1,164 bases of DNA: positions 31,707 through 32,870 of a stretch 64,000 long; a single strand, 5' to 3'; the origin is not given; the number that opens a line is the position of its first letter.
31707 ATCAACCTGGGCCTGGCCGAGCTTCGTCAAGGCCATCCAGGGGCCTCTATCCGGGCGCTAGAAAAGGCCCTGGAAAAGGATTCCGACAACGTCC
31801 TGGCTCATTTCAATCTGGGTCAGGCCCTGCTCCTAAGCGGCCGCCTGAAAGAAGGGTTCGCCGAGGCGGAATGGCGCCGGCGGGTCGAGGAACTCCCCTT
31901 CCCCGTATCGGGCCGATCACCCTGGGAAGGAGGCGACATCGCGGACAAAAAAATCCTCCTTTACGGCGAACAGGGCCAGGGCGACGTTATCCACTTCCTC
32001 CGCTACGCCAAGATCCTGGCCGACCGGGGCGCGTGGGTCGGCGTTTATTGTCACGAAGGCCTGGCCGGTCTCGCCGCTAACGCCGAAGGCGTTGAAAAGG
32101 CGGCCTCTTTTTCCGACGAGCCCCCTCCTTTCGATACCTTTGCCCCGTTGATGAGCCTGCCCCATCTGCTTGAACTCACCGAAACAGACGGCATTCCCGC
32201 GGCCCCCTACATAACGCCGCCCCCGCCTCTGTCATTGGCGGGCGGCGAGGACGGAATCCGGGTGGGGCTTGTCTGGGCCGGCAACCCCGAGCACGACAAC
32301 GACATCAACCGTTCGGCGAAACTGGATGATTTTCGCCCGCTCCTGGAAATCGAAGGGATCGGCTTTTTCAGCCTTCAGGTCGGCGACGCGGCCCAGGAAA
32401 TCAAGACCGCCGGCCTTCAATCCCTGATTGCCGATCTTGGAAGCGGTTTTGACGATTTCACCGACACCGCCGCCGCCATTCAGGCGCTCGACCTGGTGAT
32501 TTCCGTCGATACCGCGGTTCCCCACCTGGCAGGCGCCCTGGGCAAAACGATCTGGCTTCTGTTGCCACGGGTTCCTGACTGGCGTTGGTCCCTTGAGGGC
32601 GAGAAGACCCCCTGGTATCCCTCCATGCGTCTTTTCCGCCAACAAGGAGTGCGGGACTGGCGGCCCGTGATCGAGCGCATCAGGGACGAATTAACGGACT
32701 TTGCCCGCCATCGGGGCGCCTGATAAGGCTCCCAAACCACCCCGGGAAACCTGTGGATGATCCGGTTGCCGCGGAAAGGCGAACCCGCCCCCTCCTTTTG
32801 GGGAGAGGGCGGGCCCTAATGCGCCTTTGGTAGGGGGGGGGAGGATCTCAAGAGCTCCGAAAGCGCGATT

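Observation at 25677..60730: A ~35-kb flagellin glycosylation island stacks three candidate transferase classes (3x Maf, 1x FlmG-like TPR-GT41, 2x TPR-GT9) around one flagellin gene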

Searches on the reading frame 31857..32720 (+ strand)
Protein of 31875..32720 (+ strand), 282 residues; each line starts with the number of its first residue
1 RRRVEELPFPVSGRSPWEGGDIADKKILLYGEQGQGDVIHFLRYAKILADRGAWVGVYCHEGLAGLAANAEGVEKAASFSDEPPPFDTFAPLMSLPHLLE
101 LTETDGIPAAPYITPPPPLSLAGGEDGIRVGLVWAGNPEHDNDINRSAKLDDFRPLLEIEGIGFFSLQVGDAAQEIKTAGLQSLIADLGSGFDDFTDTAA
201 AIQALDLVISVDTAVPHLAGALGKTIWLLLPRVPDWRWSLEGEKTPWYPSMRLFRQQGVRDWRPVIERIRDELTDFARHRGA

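Call 9: search_solved_structures(query=window:31875-32720:+, max_evalue=10, show_alignments=1)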
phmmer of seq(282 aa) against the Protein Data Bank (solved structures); distinct sequences matched with E-value up to 10: 1.
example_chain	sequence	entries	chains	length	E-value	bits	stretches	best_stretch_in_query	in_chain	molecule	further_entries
4nx9_A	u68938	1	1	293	1.3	11.3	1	156-220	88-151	Flagellin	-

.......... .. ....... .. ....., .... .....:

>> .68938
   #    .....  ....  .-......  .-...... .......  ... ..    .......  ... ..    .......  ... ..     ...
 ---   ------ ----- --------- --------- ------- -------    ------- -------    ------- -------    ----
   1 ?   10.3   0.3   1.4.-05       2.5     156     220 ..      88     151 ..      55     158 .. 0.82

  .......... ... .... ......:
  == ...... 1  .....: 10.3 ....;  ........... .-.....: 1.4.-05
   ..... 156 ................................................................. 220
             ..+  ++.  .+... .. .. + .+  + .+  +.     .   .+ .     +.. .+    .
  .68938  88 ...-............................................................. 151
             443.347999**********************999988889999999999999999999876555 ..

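Call 45: search_solved_structures(query=A2, max_evalue=10, show_alignments=2)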
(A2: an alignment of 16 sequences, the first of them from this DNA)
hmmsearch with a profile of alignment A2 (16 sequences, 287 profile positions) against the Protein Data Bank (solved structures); distinct sequences matched with E-value up to 10: 2.
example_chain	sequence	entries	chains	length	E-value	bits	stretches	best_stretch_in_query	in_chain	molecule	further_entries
8s1p_V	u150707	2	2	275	0.23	13.9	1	111-220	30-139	Putative RNA-binding protein YlmH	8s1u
8at2_C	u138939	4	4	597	0.77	12.2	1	115-195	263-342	HAUS augmin-like complex subunit 3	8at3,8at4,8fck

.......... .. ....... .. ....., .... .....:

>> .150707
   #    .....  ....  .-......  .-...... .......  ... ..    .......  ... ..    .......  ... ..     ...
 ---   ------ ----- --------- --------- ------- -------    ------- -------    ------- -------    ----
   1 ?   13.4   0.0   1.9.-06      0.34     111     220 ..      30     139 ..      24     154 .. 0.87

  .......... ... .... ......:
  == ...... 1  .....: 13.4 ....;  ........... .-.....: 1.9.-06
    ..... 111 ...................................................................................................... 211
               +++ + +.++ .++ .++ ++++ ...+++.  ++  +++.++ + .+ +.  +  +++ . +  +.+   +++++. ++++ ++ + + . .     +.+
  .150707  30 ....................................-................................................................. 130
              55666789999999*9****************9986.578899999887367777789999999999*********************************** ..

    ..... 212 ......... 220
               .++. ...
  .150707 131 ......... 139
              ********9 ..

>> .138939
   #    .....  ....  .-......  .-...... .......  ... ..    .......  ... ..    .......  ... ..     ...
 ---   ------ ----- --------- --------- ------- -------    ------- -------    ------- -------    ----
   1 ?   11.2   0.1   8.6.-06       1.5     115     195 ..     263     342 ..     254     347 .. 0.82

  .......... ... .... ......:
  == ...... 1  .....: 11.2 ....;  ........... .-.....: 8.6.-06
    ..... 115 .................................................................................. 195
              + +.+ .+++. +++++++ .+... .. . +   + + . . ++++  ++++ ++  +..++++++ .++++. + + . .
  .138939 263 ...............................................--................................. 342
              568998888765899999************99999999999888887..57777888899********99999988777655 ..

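Call 46: search_protein_families(library=pfam, alignment_id=A2, max_evalue=1)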
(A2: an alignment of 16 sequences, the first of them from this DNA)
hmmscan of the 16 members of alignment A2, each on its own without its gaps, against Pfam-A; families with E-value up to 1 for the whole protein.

A. member 1, seq(288 aa): 2 families
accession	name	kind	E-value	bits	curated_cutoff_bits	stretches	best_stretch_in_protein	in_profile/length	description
PF01075.23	Glyco_transf_9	-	0.0016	18.2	22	1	201-230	174-203/247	Glycosyltransferase family 9 (heptosyltransferase)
PF19103.5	DUF5790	-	0.16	13.1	26.8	1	172-232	58-118/126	Family of unknown function (DUF5790)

B. families by the number of members that match (of 16 scanned): 7 families
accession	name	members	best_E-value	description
PF01075.23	Glyco_transf_9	16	3.7e-07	Glycosyltransferase family 9 (heptosyltransferase)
PF24265.1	DUF7466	1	0.009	Family of unknown function (DUF7466)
PF13607.11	Succ_CoA_lig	1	0.1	Succinyl-CoA ligase like flavodoxin domain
PF19613.4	DUF6118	1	0.12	Family of unknown function (DUF6118)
PF21306.2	TetR_C_40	1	0.13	Tetracyclin repressor-like, C-terminal domain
PF19103.5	DUF5790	1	0.16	Family of unknown function (DUF5790)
PF10511.15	Cementoin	1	0.17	Trappin protein transglutaminase binding domain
